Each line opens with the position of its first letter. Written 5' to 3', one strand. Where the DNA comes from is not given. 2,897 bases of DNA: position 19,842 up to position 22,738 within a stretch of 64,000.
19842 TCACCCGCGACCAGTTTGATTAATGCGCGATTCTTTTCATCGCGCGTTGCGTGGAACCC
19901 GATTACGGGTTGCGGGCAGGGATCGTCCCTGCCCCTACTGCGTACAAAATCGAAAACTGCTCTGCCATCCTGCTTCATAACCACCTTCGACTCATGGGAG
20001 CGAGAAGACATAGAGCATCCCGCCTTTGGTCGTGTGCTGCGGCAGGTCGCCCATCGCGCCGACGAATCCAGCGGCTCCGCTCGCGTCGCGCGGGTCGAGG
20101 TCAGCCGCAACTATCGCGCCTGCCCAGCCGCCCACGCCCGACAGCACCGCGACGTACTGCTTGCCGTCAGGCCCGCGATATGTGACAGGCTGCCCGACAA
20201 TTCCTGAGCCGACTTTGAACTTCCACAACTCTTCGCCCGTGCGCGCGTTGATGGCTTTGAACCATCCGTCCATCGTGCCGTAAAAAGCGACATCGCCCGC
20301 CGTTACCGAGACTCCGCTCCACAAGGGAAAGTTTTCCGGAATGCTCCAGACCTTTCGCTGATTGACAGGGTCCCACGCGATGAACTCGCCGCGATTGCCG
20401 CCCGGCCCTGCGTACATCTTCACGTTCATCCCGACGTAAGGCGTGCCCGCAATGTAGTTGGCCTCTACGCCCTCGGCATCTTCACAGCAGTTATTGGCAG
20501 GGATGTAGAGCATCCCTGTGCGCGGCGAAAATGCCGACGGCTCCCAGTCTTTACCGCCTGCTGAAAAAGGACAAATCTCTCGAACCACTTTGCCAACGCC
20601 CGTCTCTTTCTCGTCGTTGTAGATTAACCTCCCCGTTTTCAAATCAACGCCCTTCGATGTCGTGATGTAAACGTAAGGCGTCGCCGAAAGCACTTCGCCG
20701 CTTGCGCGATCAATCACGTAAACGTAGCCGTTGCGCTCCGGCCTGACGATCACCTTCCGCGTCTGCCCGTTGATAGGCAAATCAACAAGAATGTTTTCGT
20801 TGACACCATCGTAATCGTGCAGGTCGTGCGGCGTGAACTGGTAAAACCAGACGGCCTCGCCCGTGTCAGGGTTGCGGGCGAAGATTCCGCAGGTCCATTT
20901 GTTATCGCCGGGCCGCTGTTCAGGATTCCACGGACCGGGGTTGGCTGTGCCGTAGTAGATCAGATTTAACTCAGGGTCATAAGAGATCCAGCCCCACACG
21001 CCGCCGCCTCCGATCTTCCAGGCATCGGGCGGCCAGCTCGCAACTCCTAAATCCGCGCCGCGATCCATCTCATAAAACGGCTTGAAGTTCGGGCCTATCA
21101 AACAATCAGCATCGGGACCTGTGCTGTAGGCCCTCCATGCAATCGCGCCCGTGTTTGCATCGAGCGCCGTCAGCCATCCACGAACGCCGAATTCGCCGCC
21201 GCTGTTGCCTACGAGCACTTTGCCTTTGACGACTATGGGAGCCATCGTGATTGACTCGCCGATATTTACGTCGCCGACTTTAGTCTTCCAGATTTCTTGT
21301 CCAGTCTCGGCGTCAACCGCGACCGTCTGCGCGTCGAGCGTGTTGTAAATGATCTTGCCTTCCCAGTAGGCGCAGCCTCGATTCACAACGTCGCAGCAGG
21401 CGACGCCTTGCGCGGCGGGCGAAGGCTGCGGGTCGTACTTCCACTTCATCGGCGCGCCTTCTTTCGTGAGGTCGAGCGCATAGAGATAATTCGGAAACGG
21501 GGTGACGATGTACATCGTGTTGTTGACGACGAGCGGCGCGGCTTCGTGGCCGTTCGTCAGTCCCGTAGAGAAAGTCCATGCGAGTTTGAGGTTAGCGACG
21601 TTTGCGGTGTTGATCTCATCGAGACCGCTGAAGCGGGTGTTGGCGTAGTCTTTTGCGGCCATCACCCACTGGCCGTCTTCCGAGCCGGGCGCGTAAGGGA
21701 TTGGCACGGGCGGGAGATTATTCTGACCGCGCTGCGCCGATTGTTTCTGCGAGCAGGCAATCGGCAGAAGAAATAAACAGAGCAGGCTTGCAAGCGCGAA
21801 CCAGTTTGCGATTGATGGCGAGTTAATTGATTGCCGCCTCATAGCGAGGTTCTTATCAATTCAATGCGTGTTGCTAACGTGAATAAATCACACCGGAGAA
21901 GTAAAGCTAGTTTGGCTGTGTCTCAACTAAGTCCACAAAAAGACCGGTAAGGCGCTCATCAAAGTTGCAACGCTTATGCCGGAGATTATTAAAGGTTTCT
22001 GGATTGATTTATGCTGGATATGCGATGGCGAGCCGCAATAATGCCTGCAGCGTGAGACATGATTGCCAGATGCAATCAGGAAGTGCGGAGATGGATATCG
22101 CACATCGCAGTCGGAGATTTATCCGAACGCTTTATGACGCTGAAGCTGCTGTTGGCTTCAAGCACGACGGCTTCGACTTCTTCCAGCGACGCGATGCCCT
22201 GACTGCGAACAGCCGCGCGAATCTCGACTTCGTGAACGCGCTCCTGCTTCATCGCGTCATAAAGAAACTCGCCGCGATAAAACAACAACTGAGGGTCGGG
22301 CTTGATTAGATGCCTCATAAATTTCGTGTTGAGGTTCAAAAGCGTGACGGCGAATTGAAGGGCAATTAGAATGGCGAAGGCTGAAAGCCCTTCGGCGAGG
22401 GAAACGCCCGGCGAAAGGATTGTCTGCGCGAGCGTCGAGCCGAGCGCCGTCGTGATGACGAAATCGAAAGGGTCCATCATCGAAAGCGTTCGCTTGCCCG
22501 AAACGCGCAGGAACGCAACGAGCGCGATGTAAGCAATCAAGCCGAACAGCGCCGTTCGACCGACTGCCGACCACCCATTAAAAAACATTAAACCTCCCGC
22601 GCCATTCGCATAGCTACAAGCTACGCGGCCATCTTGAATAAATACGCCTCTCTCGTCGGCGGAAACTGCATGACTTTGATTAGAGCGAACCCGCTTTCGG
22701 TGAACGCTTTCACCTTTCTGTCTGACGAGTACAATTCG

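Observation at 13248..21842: Contiguous same-strand block: XoxF-XoxJ + cytochrome c + caa3 oxidase (II-I-III-IV?-CtaG)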

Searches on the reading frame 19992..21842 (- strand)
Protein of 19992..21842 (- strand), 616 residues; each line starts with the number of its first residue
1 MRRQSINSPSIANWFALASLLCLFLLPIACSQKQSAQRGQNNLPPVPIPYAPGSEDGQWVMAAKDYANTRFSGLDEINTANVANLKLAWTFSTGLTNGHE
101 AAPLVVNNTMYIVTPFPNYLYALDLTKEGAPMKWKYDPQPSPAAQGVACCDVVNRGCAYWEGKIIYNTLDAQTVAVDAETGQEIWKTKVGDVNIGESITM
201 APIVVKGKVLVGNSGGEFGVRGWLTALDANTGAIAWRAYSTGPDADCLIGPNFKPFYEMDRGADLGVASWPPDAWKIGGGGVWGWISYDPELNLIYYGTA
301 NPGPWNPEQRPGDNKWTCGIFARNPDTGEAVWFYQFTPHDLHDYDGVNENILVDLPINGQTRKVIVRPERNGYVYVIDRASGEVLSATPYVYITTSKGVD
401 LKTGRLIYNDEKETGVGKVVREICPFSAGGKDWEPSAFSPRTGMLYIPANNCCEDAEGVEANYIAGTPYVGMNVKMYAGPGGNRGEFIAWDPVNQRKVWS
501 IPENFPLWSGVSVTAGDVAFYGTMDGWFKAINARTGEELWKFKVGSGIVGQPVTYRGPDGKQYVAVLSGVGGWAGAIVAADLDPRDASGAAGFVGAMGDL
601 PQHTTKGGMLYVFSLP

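Call 3: search_protein_families(library=pfam, proteins=[window:19992-21842:-])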
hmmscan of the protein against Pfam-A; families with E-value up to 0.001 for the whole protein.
window:19992-21842:- (616 aa): 3 families
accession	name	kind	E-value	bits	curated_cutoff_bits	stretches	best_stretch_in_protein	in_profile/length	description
PF01011.28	PQQ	-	4.1e-65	221.1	26.7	2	59-385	1-335/595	Glucose/ethanol/alcohol dehydrogenase, beta-propeller domain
PF13360.13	PQQ_2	-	3.4e-16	60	27.6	2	153-246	25-107/233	Outer membrane protein assembly factor BamB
PF13570.13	Beta-prop_ACSF4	-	2.2e-12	47.5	133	2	80-237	76-209/329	Beta-alanine-activating enzyme, beta-propeller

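Call 4: search_protein_families(library=ncbifam, proteins=[window:19992-21842:-])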
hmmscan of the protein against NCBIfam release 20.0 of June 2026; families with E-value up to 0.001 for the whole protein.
window:19992-21842:- (616 aa): 7 families
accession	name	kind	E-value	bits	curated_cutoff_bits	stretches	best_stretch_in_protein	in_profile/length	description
TIGR03075.1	PQQ_enz_alc_DH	subfamily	1.5e-199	664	480.05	1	55-572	17-530/530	PQQ-dependent dehydrogenase, methanol/ethanol family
TIGR04528.1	acido_non_PQQ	subfamily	9.8e-101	337.9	650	1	57-569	4-485/493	acido-empty-quinoprotein group A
TIGR03074.1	PQQ_membr_DH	subfamily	1.1e-52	178.9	832.65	2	11-387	106-503/783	membrane-bound PQQ-dependent dehydrogenase, glucose/quinate/shikimate family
TIGR03300.1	assembly_YfgL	equivalog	2.1e-17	62.9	285.2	2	134-241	89-174/377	outer membrane protein assembly factor BamB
NF008351.0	PRK11138.1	equivalog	2.4e-11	42.8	423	1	156-240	115-188/394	outer membrane protein assembly factor BamB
NF053615.1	SerThrKinAfsKStmc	equivalog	8.2e-07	28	1300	0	99-237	566-689/809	protein serine/threonine kinase AfsK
NF041516.1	PA2928_fam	subfamily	9.9e-05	21.9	70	0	166-236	64-125/376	PA2928 family protein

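Call 7: search_solved_structures(query=window:19992-21842:-, show_alignments=3, max_evalue=1e-20)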
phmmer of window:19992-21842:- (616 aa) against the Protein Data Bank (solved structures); distinct sequences matched with E-value up to 1e-20: 26.
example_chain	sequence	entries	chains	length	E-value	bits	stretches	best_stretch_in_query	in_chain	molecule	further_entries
4mae_A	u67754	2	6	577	1.5e-206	690.9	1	54-615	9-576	Methanol dehydrogenase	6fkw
6oc5_A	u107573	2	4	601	5.3e-175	586.6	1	58-616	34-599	Lanthanide-dependent methanol dehydrogenase XoxF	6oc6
7o6z_A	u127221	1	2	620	4e-171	573.8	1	57-614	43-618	Methanol dehydrogenase (Cytochrome c) subunit 1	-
6dam_A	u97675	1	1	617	2.5e-167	561.2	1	57-616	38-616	Lanthanide-dependent methanol dehydrogenase XoxF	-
4tqo_B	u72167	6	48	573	3.4e-163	547.6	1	54-615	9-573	Methanol dehydrogenase protein, large subunit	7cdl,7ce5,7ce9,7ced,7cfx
9ism_A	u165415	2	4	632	1.1e-157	529.4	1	54-615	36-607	Methanol dehydrogenase, alpha subunit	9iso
1h4i_A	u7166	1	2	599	2.2e-157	528.4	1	55-615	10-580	METHANOL DEHYDROGENASE SUBUNIT 1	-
1w6s_A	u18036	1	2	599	2.5e-157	528.2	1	55-615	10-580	METHANOL DEHYDROGENASE SUBUNIT 1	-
1h4j_A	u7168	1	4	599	7.4e-157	526.6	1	55-615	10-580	Methanol dehydrogenase [cytochrome c] subunit 1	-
5xm3_A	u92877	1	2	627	2.4e-154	518.3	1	56-615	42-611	Glucose dehydrogenase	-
1lrw_A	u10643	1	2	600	1.2e-151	509.4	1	55-615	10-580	methanol dehydrogenase subunit 1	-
2d0v_A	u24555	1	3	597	3.2e-150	504.7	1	56-615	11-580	methanol dehydrogenase large subunit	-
2ad6_A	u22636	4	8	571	3e-139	468.4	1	56-615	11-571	Methanol dehydrogenase subunit 1 | METHANOL DEHYDROGENASE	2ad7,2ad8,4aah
1g72_A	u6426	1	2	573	3e-139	468.4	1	56-615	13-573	METHANOL DEHYDROGENASE HEAVY SUBUNIT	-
1yiq_A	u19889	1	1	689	5.3e-112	378.4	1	52-574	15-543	Quinohemoprotein alcohol dehydrogenase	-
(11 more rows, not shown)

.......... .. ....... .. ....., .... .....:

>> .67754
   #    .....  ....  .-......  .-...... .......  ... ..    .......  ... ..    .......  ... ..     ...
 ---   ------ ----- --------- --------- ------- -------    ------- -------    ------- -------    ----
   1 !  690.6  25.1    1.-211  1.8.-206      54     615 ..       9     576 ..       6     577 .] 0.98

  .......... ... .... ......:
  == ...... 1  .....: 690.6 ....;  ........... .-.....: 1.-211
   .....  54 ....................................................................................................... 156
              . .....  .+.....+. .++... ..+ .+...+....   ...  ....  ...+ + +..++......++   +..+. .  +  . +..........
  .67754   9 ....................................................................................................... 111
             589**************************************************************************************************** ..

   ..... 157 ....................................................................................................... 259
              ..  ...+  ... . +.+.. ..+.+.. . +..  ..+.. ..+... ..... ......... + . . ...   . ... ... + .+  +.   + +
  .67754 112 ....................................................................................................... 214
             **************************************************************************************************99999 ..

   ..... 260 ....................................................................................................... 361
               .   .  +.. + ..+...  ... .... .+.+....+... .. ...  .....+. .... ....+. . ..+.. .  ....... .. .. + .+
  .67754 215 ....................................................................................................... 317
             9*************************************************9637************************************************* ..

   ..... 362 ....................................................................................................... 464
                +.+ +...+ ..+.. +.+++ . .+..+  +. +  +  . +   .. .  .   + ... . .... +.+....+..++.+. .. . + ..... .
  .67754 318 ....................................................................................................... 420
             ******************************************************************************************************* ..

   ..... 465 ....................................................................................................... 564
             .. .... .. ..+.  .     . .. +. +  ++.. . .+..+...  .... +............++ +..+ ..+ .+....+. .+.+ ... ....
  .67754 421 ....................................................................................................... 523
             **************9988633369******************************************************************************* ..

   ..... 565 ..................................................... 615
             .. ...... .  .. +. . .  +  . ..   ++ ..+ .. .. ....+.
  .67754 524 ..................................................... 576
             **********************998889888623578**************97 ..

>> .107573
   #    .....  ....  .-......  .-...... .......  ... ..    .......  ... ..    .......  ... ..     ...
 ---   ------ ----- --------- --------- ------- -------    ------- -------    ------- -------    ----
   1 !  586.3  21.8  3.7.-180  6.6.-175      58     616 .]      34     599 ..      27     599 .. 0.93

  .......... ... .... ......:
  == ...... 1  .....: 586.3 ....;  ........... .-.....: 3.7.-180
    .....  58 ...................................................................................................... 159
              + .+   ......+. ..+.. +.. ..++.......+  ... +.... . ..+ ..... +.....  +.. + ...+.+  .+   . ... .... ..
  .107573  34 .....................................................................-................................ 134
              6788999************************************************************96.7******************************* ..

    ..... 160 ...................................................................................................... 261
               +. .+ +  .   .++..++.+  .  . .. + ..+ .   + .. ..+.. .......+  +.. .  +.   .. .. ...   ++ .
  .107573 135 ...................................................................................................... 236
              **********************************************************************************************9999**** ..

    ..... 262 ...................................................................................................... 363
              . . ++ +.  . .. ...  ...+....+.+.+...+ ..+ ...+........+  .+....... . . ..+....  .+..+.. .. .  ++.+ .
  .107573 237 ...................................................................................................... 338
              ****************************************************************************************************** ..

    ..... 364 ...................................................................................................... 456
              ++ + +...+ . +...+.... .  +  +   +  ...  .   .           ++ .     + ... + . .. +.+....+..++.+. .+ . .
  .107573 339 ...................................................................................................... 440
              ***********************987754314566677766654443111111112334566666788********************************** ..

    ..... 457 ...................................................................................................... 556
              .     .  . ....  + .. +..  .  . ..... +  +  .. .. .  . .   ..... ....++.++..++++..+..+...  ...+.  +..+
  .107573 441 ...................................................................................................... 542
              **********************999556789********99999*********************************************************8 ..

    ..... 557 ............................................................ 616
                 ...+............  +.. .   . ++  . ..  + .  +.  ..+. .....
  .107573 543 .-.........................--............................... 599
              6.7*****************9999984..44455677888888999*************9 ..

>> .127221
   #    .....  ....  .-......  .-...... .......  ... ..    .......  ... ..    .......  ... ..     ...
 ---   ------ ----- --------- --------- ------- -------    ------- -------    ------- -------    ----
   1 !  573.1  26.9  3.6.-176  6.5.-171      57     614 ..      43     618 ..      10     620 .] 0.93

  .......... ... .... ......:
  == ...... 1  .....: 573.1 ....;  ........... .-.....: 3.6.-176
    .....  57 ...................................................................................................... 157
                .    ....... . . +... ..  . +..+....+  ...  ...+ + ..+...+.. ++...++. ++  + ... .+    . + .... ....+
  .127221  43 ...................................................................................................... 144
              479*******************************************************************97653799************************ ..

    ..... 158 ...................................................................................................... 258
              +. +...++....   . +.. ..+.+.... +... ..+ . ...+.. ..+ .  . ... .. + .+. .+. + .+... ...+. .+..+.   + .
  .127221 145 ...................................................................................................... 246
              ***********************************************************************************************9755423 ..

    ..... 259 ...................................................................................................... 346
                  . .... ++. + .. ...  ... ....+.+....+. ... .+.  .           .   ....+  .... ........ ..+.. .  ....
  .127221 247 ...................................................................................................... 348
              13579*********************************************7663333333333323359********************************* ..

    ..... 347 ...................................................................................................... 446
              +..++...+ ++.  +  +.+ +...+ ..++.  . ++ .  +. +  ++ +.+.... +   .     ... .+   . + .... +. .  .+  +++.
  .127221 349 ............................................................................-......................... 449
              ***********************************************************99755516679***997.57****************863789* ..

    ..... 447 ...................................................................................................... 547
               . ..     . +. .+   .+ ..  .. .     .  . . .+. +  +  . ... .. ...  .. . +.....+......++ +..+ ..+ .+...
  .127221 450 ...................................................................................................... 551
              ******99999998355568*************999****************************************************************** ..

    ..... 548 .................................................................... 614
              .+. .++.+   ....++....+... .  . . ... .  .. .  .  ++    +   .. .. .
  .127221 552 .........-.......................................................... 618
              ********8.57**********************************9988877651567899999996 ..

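Call 10: find_related_loci(query=window:19992-21842:-, collection=genome_contigs, flank=10000)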
Query window:19992-21842:- (616 aa) in genome_contigs; peptide patterns used: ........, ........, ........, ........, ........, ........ (x = any residue, [..] = any of these).
169 stretches matched a pattern; 153 encode a relative of the query (tblastn E <= 1e-3); the best 80 are kept; 80 distinct loci.
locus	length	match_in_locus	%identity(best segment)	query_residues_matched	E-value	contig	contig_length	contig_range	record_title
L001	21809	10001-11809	72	17-616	0e+0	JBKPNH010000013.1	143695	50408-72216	MAG: Acidobacteriota bacterium isolate GS_HAYS_MAG_00045 GS_HAYS_000003199622, whole genome shotgun sequence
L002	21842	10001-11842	70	6-616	0e+0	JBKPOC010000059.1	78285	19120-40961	MAG: Acidobacteriota bacterium isolate GS_HAYS_MAG_00024 GS_HAYS_000003761526, whole genome shotgun sequence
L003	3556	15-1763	73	33-616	0e+0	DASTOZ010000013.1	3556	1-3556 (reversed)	MAG TPA_asm: Pyrinomonadaceae bacterium isolate SMAG_U2184 k141_1831220, whole genome shotgun sequence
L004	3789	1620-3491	70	2-616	0e+0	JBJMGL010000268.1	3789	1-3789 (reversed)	MAG: Bryobacteraceae bacterium isolate H3_16_all_fractions_metab_43_54_0 k255_4583463, whole genome shotgun sequence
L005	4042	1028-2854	70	15-616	0e+0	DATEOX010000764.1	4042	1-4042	MAG TPA_asm: Thermoanaerobaculia bacterium isolate SMAG_U9006 k141_1574275, whole genome shotgun sequence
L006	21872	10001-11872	69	1-616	0e+0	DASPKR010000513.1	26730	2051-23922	MAG TPA_asm: Pyrinomonadaceae bacterium isolate SMAG_U12041 k141_1242872, whole genome shotgun sequence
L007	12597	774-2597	70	16-616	0e+0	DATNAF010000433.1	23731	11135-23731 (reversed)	MAG TPA_asm: Terriglobales bacterium isolate SMAG_U11154 k141_1047829, whole genome shotgun sequence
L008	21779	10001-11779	71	31-616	0e+0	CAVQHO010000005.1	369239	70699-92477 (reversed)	MAG: uncultured Acidobacteriota bacterium isolate MFD01213.bin.2.168 genome assembly, contig: contig_230, whole genome s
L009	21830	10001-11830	70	14-616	0e+0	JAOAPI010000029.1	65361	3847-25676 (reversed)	MAG: Candidatus Sulfotelmatobacter sp. isolate RYN_10 scaffold_935043, whole genome shotgun sequence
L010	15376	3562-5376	69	19-616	0e+0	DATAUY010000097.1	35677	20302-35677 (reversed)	MAG TPA_asm: Candidatus Sulfotelmatobacter sp. isolate SMAG_U5584 k141_2083125, whole genome shotgun sequence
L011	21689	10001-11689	72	54-616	0e+0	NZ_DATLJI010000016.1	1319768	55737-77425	MAG: Phenylobacterium sp. isolate SMAG_U13692 k141_7305, whole genome shotgun sequence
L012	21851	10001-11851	70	14-616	0e+0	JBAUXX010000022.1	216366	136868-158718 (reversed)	MAG: Candidatus Sulfotelmatobacter sp. isolate MFD10074_ilm_asm_bin4 k127_94781, whole genome shotgun sequence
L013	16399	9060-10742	72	55-616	0e+0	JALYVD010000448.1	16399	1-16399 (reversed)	MAG: Acidobacteriota bacterium isolate LAG bin34 SD1463-65_k127_100659, whole genome shotgun sequence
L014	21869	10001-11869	68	4-616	0e+0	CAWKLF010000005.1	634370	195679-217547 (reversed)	MAG: uncultured Acidobacteriota bacterium isolate MFD08416.bin.1.19 genome assembly, contig: contig_26942, whole genome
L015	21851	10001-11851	69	3-616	0e+0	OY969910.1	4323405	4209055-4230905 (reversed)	MAG: uncultured Acidobacteriota bacterium isolate MFD01213.bin.1.136 genome assembly, chromosome: 1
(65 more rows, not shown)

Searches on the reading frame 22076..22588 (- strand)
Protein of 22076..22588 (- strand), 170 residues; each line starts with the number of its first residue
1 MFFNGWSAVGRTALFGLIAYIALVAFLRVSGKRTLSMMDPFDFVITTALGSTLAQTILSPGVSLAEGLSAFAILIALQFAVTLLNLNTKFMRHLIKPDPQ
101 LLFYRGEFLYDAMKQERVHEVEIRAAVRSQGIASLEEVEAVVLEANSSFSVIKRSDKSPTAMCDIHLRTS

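Call 9: search_protein_families(library=pfam, proteins=[window:22076-22588:-])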
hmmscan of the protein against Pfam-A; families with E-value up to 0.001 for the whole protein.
window:22076-22588:- (170 aa): 2 families
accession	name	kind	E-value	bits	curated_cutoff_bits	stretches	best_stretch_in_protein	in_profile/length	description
PF04239.17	DUF421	-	2.8e-13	49.9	23.6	1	87-160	2-75/129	YetF C-terminal domain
PF20730.2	YetF_N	-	5.5e-09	36.2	26.5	1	17-82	9-74/76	YetF N-terminal transmembrane domain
